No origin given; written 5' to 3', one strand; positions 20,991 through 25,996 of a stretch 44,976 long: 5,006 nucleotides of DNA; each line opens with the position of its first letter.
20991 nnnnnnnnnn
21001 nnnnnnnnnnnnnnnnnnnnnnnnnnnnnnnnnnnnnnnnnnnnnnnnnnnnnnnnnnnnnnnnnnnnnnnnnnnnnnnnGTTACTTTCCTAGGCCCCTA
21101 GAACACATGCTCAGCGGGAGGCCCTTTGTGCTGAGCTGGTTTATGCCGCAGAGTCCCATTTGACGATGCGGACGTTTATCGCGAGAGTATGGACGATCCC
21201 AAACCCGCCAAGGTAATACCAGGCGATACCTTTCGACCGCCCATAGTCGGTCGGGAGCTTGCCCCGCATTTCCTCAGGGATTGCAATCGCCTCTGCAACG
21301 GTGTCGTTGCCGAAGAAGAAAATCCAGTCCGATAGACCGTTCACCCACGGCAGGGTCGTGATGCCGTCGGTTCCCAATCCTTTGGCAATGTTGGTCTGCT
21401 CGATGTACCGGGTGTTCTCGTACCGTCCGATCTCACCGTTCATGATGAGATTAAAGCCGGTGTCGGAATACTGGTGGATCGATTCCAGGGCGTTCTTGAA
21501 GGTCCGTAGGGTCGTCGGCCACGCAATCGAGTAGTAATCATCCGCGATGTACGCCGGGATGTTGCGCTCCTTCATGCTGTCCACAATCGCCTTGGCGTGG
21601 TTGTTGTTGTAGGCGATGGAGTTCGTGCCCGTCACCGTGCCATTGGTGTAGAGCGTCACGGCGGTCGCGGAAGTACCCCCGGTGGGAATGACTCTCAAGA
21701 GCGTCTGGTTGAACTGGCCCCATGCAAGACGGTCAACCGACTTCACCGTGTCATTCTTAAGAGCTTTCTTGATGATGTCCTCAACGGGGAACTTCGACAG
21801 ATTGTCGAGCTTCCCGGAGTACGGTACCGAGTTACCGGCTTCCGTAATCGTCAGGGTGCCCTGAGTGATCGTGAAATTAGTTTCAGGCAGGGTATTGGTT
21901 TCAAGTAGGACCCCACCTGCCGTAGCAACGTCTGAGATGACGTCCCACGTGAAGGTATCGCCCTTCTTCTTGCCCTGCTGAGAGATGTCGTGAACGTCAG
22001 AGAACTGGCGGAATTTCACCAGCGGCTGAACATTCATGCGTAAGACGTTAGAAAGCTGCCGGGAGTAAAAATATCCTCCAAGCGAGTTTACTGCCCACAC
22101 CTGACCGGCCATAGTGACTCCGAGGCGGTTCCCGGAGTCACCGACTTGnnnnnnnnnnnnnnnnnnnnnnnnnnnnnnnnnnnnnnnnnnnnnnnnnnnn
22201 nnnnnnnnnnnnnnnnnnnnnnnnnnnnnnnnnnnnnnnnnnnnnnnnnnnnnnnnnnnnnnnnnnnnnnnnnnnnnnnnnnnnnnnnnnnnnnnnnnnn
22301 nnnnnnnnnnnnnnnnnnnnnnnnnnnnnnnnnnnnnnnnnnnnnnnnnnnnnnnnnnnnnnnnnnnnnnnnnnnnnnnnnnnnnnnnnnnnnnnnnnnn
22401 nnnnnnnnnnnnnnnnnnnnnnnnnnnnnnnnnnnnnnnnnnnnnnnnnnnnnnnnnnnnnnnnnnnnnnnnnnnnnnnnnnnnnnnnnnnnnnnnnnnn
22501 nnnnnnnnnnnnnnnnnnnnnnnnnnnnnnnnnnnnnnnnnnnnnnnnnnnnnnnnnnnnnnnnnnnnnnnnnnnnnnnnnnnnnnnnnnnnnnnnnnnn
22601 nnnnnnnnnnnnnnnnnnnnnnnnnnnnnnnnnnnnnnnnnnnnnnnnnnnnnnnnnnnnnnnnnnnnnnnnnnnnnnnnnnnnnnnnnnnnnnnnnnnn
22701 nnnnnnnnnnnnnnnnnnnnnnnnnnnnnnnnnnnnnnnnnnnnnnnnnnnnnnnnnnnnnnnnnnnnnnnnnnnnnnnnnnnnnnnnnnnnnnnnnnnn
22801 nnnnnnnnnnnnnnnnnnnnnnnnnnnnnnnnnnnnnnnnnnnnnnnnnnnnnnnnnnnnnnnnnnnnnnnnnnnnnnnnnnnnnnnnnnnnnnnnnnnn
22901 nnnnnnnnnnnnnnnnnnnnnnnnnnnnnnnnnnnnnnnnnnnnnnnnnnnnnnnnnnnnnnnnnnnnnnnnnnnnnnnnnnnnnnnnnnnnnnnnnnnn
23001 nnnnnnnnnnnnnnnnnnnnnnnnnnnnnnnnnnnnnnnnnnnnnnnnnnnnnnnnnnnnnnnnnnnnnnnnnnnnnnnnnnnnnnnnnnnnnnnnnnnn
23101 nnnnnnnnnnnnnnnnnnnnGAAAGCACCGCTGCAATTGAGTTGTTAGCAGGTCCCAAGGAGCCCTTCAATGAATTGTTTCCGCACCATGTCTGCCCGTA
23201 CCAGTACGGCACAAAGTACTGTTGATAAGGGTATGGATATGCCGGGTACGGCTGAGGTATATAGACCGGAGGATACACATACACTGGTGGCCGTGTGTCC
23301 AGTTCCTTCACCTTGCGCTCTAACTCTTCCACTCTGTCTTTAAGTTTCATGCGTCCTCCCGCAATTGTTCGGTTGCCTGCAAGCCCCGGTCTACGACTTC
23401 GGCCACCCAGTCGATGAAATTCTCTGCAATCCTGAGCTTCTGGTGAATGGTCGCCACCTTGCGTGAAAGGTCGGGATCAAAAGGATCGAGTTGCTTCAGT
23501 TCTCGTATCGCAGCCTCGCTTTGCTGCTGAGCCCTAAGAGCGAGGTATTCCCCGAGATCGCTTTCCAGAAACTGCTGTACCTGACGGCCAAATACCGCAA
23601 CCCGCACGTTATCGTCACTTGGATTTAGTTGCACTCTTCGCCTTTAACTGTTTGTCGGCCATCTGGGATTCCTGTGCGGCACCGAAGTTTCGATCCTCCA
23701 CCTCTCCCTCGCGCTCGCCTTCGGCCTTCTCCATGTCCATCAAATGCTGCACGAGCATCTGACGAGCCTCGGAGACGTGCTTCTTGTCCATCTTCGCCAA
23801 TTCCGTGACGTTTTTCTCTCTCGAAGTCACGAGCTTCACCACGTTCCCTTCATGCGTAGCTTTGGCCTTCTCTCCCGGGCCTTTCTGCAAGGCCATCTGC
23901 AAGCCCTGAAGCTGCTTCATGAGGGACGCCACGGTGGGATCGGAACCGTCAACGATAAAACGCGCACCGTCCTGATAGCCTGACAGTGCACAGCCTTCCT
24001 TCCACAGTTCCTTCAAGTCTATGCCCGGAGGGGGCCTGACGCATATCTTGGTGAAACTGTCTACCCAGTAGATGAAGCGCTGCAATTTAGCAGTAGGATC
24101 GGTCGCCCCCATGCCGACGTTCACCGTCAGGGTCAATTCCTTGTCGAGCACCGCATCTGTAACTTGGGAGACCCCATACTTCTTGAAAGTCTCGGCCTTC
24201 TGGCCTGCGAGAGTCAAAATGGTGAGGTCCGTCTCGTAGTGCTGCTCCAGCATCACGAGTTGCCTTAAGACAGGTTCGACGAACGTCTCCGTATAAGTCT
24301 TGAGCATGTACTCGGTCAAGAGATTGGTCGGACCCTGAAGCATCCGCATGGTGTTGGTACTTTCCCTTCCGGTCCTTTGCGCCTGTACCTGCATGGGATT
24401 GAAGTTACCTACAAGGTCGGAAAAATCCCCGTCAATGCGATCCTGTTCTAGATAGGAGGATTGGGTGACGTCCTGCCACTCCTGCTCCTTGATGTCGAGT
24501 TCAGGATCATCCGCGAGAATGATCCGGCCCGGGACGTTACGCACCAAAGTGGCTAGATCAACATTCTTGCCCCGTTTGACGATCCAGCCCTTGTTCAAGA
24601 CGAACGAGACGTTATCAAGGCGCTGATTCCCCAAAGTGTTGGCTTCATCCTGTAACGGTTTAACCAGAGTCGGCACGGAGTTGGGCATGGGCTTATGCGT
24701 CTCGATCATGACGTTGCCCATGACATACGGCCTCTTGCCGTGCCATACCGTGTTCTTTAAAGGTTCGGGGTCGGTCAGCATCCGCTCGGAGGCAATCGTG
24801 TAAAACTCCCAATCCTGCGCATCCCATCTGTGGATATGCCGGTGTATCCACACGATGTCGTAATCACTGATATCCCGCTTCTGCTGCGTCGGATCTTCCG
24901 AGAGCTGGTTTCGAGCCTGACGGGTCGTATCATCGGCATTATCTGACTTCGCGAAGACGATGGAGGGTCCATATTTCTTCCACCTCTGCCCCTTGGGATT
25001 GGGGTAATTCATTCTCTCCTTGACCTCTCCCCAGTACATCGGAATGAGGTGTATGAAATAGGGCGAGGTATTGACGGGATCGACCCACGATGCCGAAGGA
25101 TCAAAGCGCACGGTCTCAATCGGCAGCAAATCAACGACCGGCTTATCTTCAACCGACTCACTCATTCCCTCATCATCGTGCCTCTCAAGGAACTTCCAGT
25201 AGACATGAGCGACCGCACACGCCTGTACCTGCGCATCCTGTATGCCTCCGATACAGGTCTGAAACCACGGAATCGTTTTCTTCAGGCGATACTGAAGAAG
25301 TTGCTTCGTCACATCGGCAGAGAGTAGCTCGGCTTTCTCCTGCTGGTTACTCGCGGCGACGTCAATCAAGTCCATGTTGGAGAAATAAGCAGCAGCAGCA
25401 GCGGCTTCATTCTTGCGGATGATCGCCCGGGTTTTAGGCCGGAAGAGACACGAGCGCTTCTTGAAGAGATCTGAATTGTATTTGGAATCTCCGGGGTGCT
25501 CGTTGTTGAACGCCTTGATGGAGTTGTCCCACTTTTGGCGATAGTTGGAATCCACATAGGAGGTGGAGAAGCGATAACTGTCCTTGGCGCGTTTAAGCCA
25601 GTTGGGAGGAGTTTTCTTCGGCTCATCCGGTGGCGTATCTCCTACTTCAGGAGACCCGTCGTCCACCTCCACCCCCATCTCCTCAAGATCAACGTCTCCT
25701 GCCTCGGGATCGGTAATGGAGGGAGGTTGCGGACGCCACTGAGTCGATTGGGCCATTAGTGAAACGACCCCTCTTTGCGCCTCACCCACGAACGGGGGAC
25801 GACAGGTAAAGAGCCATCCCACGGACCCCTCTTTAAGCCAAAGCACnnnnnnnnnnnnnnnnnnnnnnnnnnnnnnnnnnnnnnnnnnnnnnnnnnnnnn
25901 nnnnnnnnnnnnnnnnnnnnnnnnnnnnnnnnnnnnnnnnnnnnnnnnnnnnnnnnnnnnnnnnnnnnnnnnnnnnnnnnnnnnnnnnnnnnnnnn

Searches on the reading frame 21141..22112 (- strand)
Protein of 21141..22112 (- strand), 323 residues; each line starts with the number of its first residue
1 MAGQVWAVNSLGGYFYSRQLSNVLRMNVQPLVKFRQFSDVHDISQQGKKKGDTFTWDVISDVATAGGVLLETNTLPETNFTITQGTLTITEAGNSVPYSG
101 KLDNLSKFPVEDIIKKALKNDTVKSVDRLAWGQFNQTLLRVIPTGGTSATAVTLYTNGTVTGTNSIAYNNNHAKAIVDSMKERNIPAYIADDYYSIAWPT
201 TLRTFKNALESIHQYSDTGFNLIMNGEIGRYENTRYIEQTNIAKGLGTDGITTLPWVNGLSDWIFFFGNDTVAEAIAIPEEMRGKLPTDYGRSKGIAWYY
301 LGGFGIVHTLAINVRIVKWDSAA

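Call 8: search_protein_families(library=phrogs, proteins=[window:21141-22112:-], max_evalue=0.01)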
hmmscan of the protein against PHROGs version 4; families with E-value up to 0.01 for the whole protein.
window:21141-22112:- (323 aa): 2 families
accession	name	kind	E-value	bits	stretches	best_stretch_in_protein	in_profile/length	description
phrog_1357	-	head and packaging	1.4e-14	54.8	1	23-314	40-341/356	major head protein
phrog_617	-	head and packaging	0.00041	20.4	1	69-131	400-462/626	major head protein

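Call 57: search_dna_similar(query=window:21141-22112:-, collection=phages, mode=protein, max_rows=15)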
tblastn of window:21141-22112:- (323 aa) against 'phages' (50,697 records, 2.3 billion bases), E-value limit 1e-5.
Records with a match: 53; places in all: 53; records where one place covers at least 80% of the query: 53.
Best place of each record, by identity: <60% 53.
By first word of the organism name: Vibrio 28; Streptomyces 17; Escherichia 4; Bacillus 2; Bacteriophage 1; Bacteroides 1.
By host as written in the record: - 22; Streptomyces scabiei RL-34 7; Vibrio crassostreae 6; Escherichia coli 4; Streptomyces lividans JI 1326 4; Streptomyces viridochromogenes DSM40736 2; Streptomyces sp. 5a 2; Bacillus cereus 2; and 4 more.
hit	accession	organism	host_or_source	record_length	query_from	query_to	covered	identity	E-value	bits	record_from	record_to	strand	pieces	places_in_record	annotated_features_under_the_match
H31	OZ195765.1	Vibrio phage D65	Seawater and oysters mix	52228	1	323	100%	53.8%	6e-107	347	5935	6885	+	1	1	hypothetical protein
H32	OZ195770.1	Vibrio phage D59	Seawater and oysters mix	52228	1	323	100%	53.8%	6e-107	347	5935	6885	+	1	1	hypothetical protein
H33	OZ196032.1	Vibrio phage D173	Seawater and oysters mix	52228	1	323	100%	53.8%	6e-107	347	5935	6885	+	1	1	hypothetical protein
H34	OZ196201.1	Vibrio phage D68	Seawater and oysters mix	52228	1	323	100%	53.8%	6e-107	347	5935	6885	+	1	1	hypothetical protein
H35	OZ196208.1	Vibrio phage D57 g1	Seawater and oysters mix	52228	1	323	100%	53.8%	6e-107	347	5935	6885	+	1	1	hypothetical protein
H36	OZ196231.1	Vibrio phage D195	Seawater and oysters mix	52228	1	323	100%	53.8%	6e-107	347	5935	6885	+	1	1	hypothetical protein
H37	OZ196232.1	Vibrio phage D198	Seawater and oysters mix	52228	1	323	100%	53.8%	6e-107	347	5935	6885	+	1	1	hypothetical protein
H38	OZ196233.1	Vibrio phage D193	Seawater and oysters mix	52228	1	323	100%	53.8%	6e-107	347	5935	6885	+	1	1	hypothetical protein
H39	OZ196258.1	Vibrio phage D190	Seawater and oysters mix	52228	1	323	100%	53.8%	6e-107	347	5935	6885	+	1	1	hypothetical protein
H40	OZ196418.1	Vibrio phage D150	Seawater and oysters mix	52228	1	323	100%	53.8%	6e-107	347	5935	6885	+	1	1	hypothetical protein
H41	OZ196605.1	Vibrio phage D199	Seawater and oysters mix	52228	1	323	100%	53.8%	6e-107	347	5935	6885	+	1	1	hypothetical protein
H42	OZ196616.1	Vibrio phage D194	Seawater and oysters mix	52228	1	323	100%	53.8%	6e-107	347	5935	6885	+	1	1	hypothetical protein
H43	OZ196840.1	Vibrio phage 219E44-1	Seawater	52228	1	323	100%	53.8%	6e-107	347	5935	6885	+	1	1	hypothetical protein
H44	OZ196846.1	Vibrio phage 219E41-3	Seawater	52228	1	323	100%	53.8%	6e-107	347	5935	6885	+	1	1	hypothetical protein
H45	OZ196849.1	Vibrio phage 252P2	Seawater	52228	1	323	100%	53.8%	6e-107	347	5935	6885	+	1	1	hypothetical protein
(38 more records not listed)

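Call 94: get_annotated_region(hit=H31, flank=7000)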
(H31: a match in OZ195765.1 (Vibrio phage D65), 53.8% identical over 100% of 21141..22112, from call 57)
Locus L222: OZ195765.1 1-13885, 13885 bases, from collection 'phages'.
description: Vibrio phage D65 genome assembly, chromosome: VPD65_1.
organism: Vibrio phage D65 (NCBI taxid 3105308)
taxonomy: Viruses
host: -; source: Seawater and oysters mix; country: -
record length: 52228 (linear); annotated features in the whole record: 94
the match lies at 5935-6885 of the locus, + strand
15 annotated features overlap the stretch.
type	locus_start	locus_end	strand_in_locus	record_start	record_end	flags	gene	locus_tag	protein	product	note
CDS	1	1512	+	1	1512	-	-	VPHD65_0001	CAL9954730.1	hypothetical protein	-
CDS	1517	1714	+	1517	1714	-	-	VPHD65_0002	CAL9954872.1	hypothetical protein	-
CDS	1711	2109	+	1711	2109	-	-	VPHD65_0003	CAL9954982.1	hypothetical protein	-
CDS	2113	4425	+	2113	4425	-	-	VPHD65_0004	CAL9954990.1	hypothetical protein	-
CDS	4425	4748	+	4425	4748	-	-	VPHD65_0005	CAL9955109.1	hypothetical protein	-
CDS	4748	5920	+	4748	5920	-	-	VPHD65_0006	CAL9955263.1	hypothetical protein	-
CDS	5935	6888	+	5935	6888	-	-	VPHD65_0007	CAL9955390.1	hypothetical protein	-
CDS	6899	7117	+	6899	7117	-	-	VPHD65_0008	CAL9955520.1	hypothetical protein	-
CDS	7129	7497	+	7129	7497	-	-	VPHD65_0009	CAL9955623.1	hypothetical protein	-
CDS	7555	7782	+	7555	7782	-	-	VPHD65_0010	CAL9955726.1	hypothetical protein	-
CDS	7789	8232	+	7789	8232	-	-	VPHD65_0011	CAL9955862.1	hypothetical protein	-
CDS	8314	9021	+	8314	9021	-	-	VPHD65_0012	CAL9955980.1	hypothetical protein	-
CDS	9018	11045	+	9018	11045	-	-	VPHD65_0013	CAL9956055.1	amidase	-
CDS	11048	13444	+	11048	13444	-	-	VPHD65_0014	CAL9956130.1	hypothetical protein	-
CDS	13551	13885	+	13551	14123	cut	-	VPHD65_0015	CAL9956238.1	hypothetical protein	-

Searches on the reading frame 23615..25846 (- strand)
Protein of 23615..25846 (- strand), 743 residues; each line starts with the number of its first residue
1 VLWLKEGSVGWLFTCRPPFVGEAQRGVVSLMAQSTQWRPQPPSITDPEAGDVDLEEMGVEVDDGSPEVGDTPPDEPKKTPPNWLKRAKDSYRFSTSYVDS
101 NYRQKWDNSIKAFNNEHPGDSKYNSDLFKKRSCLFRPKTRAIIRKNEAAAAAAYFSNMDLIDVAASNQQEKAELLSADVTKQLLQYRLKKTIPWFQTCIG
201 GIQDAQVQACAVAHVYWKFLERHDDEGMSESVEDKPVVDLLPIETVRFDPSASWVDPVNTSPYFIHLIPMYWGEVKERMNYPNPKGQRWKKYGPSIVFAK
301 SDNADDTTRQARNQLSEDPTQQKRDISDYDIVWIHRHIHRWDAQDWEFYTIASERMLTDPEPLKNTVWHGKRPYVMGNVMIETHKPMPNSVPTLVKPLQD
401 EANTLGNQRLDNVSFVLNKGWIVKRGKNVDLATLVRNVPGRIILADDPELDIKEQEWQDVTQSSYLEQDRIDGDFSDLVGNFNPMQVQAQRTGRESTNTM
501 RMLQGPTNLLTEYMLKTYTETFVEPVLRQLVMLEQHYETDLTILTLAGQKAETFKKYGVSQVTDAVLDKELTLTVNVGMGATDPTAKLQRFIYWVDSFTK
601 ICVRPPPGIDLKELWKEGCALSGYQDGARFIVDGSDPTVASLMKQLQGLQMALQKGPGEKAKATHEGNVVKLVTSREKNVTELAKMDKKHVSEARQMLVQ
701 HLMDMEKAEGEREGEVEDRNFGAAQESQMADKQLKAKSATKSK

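Call 8: search_protein_families(library=phrogs, proteins=[window:23615-25846:-], max_evalue=0.01)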
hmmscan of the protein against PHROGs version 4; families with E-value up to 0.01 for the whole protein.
window:23615-25846:- (743 aa): 1 family
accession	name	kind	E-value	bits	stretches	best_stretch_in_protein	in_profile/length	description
phrog_332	-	connector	3.4e-11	43.2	1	101-664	27-541/560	head-tail adaptor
